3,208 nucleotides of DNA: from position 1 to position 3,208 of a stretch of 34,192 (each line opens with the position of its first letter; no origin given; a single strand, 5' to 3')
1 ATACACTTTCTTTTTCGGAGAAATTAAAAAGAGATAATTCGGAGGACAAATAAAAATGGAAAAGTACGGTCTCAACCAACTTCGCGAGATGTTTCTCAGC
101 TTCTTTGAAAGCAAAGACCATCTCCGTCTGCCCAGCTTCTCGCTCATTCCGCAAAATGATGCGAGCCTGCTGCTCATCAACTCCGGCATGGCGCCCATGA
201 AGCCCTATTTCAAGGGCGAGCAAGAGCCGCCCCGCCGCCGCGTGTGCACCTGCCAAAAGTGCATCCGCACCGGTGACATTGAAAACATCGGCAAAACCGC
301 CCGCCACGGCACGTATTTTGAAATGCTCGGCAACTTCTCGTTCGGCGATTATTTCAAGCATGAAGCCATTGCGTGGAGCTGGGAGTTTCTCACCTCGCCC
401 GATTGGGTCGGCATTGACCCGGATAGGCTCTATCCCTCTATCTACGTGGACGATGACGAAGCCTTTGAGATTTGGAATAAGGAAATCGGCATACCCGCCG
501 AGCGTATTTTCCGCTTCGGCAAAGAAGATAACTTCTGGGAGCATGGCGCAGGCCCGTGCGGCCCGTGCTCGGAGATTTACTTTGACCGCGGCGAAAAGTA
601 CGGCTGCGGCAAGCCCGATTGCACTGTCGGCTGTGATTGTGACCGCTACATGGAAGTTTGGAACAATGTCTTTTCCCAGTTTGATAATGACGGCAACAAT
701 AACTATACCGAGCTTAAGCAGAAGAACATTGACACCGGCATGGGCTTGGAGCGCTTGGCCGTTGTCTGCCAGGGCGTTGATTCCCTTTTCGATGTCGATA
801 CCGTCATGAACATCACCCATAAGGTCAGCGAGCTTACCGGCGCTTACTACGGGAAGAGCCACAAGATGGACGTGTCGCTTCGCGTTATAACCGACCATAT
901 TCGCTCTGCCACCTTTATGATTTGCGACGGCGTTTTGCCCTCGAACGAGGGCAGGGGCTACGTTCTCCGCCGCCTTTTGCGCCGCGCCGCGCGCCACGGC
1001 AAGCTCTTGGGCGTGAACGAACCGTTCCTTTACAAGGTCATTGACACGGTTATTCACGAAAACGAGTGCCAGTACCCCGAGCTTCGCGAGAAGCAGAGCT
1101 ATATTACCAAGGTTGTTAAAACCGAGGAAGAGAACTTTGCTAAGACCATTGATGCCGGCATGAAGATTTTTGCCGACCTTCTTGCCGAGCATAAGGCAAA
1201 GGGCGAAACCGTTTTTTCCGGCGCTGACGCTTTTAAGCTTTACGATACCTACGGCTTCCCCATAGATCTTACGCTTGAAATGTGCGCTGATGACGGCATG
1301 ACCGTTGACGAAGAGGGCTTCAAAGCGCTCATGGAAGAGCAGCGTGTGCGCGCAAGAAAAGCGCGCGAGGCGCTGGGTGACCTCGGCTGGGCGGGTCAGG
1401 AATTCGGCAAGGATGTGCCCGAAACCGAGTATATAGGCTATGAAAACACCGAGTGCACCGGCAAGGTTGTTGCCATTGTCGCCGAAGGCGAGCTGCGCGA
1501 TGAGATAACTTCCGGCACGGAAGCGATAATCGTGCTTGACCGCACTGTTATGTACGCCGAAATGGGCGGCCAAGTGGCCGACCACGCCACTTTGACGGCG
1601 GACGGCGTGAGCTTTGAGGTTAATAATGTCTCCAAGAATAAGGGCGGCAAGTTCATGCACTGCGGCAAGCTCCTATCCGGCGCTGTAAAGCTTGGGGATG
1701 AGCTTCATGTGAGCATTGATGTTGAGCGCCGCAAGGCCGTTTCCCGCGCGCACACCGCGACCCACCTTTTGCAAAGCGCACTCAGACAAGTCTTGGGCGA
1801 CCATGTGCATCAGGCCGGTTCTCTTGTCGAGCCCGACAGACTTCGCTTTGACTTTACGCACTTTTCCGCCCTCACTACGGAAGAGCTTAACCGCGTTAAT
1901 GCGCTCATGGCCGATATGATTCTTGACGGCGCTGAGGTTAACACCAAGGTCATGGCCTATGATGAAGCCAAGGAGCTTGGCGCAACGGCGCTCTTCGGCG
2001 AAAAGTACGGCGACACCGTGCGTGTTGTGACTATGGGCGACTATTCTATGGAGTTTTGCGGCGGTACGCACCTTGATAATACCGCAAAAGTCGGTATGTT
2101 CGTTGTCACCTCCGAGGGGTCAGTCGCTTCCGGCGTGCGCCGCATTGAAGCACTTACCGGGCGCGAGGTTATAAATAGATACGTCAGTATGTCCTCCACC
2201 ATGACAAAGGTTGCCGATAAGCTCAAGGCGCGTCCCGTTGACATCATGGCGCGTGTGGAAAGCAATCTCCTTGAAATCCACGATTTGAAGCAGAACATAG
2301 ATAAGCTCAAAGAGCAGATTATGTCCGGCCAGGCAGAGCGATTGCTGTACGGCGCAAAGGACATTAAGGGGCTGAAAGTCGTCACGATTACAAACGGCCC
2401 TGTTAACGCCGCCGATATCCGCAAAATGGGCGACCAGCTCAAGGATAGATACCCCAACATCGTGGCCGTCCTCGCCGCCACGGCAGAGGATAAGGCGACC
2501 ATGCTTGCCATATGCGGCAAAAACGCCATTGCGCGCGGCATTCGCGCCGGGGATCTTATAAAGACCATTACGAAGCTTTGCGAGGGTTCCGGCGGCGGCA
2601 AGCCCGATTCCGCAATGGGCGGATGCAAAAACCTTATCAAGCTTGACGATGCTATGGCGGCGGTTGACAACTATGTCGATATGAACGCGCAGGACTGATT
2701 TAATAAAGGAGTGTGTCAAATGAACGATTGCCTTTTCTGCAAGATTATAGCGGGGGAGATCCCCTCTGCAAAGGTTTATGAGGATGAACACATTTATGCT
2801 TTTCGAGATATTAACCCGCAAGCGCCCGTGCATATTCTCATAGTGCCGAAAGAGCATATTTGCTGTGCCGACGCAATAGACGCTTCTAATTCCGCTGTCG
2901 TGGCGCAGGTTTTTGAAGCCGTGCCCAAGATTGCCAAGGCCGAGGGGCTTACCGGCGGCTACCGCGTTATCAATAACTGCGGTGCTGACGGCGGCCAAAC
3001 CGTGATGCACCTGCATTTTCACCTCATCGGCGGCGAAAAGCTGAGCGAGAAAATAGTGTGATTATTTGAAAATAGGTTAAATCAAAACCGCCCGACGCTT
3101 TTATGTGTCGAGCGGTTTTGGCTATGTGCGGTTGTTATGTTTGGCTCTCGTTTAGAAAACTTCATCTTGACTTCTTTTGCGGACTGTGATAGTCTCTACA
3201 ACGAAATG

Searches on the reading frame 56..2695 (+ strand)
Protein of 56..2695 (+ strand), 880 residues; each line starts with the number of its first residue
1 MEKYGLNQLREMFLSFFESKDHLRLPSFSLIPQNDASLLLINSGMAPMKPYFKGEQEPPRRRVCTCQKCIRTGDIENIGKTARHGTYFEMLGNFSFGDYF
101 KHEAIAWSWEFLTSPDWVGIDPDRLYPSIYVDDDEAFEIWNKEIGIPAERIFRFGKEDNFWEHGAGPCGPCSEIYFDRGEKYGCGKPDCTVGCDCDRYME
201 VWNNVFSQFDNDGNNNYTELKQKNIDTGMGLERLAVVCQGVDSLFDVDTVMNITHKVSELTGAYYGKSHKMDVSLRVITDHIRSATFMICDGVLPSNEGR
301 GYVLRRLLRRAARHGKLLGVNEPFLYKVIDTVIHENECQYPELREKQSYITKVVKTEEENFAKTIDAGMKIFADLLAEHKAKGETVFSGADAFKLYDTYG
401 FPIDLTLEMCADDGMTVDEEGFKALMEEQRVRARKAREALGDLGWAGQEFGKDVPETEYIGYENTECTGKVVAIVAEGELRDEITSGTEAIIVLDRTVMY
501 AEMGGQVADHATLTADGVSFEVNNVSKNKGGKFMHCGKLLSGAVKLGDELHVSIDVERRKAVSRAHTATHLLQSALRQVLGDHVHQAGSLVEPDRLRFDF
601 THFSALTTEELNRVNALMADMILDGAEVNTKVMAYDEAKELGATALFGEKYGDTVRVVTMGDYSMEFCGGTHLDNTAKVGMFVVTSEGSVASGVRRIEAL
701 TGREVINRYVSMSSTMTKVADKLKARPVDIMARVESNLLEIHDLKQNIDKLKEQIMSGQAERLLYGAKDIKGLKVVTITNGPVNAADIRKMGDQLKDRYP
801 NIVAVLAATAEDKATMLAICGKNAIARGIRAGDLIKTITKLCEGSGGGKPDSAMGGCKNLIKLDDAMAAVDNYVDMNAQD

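Call 70: search_protein_families(library=pfam, proteins=[window:56-2695:+], max_evalue=0.001)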
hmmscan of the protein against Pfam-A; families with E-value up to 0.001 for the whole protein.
window:56-2695:+ (880 aa): 3 families
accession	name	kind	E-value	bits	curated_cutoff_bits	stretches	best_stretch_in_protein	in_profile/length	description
PF01411.24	tRNA-synt_2c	-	6e-200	665.9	30.3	1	9-557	2-551/552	tRNA synthetases class II (A)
PF07973.19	tRNA_SAD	-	1.3e-16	60.7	24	1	655-698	1-44/44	Threonyl and Alanyl tRNA synthetase second additional domain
PF02272.25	DHHA1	-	1.1e-11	45.5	25.9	1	781-874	11-100/102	DHHA1 domain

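Call 72: find_related_loci(query=window:56-2695:+, collection=genome_contigs, flank=10000)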
Query window:56-2695:+ (880 aa) in genome_contigs; peptide patterns used: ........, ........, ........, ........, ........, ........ (x = any residue, [..] = any of these).
600 stretches matched a pattern (row limit reached: there are more); 599 encode a relative of the query (tblastn E <= 1e-3); the best 80 are kept; 80 distinct loci.
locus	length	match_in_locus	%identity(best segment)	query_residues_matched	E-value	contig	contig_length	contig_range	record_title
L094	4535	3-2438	98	69-880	0e+0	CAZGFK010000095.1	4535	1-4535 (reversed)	MAG TPA_asm: uncultured Oscillospiraceae bacterium isolate SRP350583_co1_458 genome assembly, contig: NODE_28484_length_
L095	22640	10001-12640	86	1-880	0e+0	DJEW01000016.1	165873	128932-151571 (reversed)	MAG TPA_asm: Clostridiales bacterium UBA5888 UBA5888_contig_352, whole genome shotgun sequence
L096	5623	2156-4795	85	1-880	0e+0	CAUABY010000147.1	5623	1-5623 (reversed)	MAG TPA_asm: uncultured Eubacteriales bacterium isolate ERR9762711_bin.29_MetaWRAP_v1.3_MAG genome assembly, contig: ERZ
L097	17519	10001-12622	73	1-874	0e+0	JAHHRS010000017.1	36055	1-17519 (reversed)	MAG: Oscillospiraceae bacterium isolate MAG036 MAG036_17, whole genome shotgun sequence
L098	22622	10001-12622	74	1-874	0e+0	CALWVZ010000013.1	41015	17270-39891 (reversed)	MAG: uncultured Oscillospiraceae bacterium isolate BRZ_DM__bin54 genome assembly, contig: BRZ_DM__NODE_1421_length_41015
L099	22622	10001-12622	74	1-874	0e+0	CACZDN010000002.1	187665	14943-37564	MAG: Ruminococcaceae bacterium isolate RUG12517 genome assembly, contig: RUG12517_asm_2, whole genome shotgun sequence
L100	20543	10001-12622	75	1-874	0e+0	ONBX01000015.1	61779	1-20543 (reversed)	uncultured Clostridiales bacterium isolate RUG166 genome assembly, contig: scaffold_583, whole genome shotgun sequence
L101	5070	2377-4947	74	1-874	0e+0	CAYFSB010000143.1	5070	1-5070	MAG TPA_asm: uncultured Oscillospiraceae bacterium isolate ERP107106_co1_200 genome assembly, contig: NODE_15271_length_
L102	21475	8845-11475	70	2-874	0e+0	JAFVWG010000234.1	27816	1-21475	MAG: Oscillospiraceae bacterium isolate RGIG5452 Sheep_Colon-5__c713485, whole genome shotgun sequence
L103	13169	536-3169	71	1-874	0e+0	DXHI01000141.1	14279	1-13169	MAG TPA_asm: Candidatus Lawsonibacter pullicola isolate CHK178-3907 CHK178__C90399_L14279_SAMEA5754822, whole genome sho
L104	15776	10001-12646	70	4-874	0e+0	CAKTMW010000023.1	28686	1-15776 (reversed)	MAG: uncultured Oscillospiraceae bacterium isolate REFINED_METABAT215_TOP10_CONTIGS_1500_ASSEMBLY_K77_MERGED__Hadza_MoBi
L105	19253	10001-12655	70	1-874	0e+0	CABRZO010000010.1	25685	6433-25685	MAG TPA_asm: uncultured Clostridiales bacterium isolate MGYG-HGUT-02068 genome assembly, contig: GUT_GENOME125769_10, wh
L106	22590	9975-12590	69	4-874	0e+0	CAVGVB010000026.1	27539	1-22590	bacterium isolate G02622-L1_cleanbin_000004 genome assembly, contig: Spades_G02622-L1_contig_587, whole genome shotgun s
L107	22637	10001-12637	71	4-874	0e+0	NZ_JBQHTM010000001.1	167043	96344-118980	Intestinimonas sp. HCP28S3_D6 contig00001, whole genome shotgun sequence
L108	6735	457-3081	70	4-876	0e+0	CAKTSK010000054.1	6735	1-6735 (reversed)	MAG: uncultured Eubacteriales bacterium isolate REFINED_METABAT215_SUBJECT_CONTIGS_1500_ASSEMBLY_K77_MERGED__Pilot_MoBio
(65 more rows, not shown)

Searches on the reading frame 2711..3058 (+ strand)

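Call 70: search_protein_families(library=pfam, proteins=[window:2711-3058:+], max_evalue=0.001)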
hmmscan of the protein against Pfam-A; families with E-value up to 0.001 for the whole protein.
window:2711-3058:+ (116 aa): 2 families
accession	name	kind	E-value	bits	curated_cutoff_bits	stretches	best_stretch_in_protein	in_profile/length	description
PF01230.28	HIT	-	2.8e-27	95.6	21.5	1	15-110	2-97/98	HIT domain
PF11969.13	DcpS_C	-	6e-23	81.9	24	1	7-107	2-101/114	Scavenger mRNA decapping enzyme C-term binding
